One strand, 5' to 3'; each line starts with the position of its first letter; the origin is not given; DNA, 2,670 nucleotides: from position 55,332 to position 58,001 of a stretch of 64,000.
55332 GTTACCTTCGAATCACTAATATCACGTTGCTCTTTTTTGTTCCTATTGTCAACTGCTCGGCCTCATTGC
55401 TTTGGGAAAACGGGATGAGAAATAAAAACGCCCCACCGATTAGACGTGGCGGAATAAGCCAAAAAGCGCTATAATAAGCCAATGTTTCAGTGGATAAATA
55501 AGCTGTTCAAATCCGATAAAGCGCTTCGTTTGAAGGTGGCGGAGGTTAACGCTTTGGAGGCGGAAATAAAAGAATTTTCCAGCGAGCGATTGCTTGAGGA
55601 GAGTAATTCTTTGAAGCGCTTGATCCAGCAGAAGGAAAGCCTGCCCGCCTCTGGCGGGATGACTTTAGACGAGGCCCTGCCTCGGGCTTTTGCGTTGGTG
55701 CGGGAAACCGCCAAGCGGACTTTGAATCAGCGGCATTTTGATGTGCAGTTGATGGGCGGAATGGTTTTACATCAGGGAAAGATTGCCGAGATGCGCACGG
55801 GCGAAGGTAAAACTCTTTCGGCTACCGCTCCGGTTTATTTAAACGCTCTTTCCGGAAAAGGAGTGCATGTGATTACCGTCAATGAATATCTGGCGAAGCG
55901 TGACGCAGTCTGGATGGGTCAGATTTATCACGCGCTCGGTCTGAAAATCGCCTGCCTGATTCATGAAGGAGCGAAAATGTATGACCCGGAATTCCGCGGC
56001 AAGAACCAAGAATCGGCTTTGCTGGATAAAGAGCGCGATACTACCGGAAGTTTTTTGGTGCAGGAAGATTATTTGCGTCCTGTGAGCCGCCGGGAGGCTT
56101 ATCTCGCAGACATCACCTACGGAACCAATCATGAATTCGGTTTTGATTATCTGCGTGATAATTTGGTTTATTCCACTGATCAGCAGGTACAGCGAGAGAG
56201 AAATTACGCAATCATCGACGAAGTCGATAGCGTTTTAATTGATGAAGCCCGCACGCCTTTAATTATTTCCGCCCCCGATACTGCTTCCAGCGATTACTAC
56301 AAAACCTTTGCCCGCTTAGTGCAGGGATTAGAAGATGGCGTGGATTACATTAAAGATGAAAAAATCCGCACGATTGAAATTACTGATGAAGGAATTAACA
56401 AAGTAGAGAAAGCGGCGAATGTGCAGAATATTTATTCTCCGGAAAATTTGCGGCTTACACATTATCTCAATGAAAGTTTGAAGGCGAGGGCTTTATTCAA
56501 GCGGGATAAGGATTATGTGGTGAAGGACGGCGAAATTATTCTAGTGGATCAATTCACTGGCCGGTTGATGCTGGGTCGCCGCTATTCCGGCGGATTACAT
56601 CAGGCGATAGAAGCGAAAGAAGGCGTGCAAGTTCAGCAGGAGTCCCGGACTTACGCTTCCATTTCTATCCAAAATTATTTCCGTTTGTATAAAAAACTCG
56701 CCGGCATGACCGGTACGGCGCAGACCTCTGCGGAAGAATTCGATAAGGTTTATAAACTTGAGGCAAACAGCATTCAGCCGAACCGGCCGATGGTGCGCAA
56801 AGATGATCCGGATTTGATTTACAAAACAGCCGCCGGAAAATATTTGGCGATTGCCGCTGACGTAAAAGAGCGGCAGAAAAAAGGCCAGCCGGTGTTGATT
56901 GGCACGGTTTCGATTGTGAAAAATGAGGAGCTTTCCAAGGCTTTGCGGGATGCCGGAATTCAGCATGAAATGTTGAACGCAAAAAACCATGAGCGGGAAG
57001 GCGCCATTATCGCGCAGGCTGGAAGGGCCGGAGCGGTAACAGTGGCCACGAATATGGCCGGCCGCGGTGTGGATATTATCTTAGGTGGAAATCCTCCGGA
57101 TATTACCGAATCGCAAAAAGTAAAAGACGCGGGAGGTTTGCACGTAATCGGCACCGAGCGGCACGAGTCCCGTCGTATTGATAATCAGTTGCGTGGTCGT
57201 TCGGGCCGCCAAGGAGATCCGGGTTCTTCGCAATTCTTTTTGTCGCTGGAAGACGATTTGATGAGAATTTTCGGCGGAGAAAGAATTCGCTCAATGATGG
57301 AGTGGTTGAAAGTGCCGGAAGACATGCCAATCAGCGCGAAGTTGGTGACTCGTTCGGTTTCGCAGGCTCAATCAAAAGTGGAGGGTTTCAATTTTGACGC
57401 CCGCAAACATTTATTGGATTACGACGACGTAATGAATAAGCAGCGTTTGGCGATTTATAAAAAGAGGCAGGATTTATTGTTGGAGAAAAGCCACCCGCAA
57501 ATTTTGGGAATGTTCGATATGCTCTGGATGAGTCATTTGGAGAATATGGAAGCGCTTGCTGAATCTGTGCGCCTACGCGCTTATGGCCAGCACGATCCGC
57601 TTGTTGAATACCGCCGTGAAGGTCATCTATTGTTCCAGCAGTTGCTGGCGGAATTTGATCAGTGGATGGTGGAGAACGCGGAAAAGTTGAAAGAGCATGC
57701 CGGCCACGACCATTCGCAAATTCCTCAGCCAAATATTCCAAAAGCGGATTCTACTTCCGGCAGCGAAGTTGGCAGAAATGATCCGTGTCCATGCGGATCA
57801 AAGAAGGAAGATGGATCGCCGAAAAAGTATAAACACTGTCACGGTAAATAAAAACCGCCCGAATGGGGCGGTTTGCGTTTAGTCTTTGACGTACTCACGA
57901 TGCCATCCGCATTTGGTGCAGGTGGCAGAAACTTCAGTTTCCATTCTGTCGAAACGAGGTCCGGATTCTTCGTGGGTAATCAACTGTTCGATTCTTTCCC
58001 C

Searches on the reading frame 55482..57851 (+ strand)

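Call 83: search_protein_families(library=pfam, proteins=[window:55482-57851:+], max_evalue=0.001)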
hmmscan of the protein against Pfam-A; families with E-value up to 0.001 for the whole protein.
window:55482-57851:+ (789 aa): 5 families
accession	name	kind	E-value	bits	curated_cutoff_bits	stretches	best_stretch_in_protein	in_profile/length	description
PF07517.20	SecA_DEAD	-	2e-114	382.2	24.6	1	13-420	14-289/290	SecA DEAD-like domain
PF21090.3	P-loop_SecA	-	1.5e-80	270.1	27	2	436-539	1-104/205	SecA P-loop domain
PF01043.26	SecA_PP_bind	-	1.8e-39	135.2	23.5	1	269-377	2-110/110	SecA preprotein cross-linking domain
PF07516.18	SecA_SW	-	2.5e-37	129.4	26.7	2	616-671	1-58/200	SecA Wing and Scaffold domain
PF02810.21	SEC-C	-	3.8e-05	23.9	20.4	0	765-775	1-11/19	SEC-C motif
